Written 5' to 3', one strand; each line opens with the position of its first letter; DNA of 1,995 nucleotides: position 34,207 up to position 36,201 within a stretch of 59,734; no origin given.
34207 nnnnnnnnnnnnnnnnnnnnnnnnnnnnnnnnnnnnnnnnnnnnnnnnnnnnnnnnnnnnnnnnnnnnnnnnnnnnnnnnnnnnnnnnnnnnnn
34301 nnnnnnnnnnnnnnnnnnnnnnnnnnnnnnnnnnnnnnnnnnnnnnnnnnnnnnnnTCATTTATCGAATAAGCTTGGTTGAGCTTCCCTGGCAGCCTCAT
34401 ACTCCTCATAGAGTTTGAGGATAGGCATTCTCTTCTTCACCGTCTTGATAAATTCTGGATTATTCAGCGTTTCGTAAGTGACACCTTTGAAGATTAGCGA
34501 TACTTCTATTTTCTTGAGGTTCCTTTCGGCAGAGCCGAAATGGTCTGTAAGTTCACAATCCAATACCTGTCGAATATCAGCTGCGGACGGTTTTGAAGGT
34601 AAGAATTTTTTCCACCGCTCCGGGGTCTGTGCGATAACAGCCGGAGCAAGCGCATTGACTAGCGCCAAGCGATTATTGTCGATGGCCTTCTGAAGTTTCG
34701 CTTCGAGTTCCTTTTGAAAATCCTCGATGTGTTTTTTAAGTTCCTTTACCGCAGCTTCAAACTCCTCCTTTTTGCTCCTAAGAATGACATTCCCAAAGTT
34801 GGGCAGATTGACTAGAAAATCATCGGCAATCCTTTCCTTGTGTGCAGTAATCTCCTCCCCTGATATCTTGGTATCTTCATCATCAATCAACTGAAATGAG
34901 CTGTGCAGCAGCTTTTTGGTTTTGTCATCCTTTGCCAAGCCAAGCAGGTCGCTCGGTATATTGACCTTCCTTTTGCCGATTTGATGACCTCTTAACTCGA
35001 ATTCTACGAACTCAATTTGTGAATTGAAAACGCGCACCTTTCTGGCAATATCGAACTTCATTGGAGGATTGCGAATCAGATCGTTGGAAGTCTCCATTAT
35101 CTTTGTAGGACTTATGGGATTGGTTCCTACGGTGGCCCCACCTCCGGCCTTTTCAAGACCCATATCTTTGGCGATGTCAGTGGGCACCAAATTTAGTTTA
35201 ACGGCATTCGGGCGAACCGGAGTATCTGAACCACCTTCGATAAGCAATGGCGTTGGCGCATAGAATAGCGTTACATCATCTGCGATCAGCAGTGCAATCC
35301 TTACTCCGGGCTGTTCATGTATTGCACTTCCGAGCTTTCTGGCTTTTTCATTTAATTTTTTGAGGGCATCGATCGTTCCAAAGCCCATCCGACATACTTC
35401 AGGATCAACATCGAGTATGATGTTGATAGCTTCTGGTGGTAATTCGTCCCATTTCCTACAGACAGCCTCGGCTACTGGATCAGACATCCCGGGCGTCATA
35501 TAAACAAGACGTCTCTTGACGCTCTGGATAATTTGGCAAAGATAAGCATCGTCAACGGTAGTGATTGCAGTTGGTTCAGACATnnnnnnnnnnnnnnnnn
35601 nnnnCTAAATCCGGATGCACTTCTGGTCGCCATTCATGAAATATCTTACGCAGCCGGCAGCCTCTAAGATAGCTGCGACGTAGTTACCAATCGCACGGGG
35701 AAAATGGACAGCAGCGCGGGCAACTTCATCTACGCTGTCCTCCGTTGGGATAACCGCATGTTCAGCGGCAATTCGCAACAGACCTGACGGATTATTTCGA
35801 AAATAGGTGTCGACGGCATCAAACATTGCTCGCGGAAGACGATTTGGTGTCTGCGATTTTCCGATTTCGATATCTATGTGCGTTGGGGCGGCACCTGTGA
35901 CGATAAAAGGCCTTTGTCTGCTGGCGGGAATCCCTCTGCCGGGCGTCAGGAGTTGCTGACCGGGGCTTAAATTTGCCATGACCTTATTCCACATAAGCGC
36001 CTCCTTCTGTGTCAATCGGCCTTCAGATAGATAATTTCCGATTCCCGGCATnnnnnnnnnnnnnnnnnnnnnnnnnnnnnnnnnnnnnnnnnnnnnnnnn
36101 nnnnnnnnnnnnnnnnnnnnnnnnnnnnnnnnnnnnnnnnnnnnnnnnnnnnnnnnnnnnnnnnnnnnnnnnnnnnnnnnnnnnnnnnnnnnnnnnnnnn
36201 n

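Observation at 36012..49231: BREX-like operon whose gene set fits none of the six described BREX types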

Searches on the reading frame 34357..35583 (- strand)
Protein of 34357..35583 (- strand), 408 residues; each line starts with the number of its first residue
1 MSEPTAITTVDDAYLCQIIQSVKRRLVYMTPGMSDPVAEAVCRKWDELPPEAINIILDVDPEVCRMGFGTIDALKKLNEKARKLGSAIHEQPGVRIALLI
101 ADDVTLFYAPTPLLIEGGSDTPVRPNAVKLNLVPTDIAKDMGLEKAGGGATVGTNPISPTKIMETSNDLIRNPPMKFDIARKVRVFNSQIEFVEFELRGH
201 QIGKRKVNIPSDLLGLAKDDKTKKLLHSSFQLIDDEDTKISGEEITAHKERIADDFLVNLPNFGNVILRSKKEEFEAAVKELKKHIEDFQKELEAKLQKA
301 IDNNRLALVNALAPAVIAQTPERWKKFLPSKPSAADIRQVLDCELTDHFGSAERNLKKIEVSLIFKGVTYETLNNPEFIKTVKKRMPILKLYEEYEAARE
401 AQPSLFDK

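Call 3: search_protein_families(library=pfam, proteins=[window:34357-35583:-], max_evalue=0.01)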
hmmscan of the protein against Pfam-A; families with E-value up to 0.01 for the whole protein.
window:34357-35583:- (408 aa): 0 families

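Call 4: search_protein_families(library=ncbifam, proteins=[window:34357-35583:-], max_evalue=0.01)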
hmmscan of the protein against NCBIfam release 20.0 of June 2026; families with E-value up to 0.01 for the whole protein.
window:34357-35583:- (408 aa): 0 families

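Call 5: search_protein_families(library=padloc, proteins=[window:34357-35583:-], max_evalue=0.01)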
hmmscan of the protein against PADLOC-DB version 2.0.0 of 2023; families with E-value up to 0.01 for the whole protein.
window:34357-35583:- (408 aa): 0 families

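Call 91: search_protein_families(library=pfam, proteins=[window:34357-35583:-], max_evalue=0.1)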
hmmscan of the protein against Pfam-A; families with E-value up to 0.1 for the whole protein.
window:34357-35583:- (408 aa): 2 families
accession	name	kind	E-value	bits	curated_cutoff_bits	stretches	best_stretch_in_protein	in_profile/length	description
PF21329.2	CYP38_PsbQ-like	-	0.031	15.2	27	1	267-310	64-107/117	Peptidyl-prolyl cis-trans isomerase CYP38-like, PsbQ-like domain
PF08385.17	DHC_N1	-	0.039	13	28.3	1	230-304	238-314/562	Dynein heavy chain, N-terminal region 1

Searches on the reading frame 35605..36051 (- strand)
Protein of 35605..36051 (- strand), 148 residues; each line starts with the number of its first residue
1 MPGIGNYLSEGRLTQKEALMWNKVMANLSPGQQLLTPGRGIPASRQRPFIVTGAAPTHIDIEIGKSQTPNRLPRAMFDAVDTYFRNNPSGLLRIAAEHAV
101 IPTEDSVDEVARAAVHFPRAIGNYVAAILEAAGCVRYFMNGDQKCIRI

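Call 3: search_protein_families(library=pfam, proteins=[window:35605-36051:-], max_evalue=0.01)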
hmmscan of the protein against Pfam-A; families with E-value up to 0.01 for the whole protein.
window:35605-36051:- (148 aa): 0 families

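Call 4: search_protein_families(library=ncbifam, proteins=[window:35605-36051:-], max_evalue=0.01)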
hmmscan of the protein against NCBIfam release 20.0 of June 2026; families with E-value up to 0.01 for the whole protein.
window:35605-36051:- (148 aa): 0 families

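Call 5: search_protein_families(library=padloc, proteins=[window:35605-36051:-], max_evalue=0.01)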
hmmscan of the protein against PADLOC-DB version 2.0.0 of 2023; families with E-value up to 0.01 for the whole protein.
window:35605-36051:- (148 aa): 0 families

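Call 91: search_protein_families(library=pfam, proteins=[window:35605-36051:-], max_evalue=0.1)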
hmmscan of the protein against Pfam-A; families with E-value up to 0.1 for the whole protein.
window:35605-36051:- (148 aa): 0 families
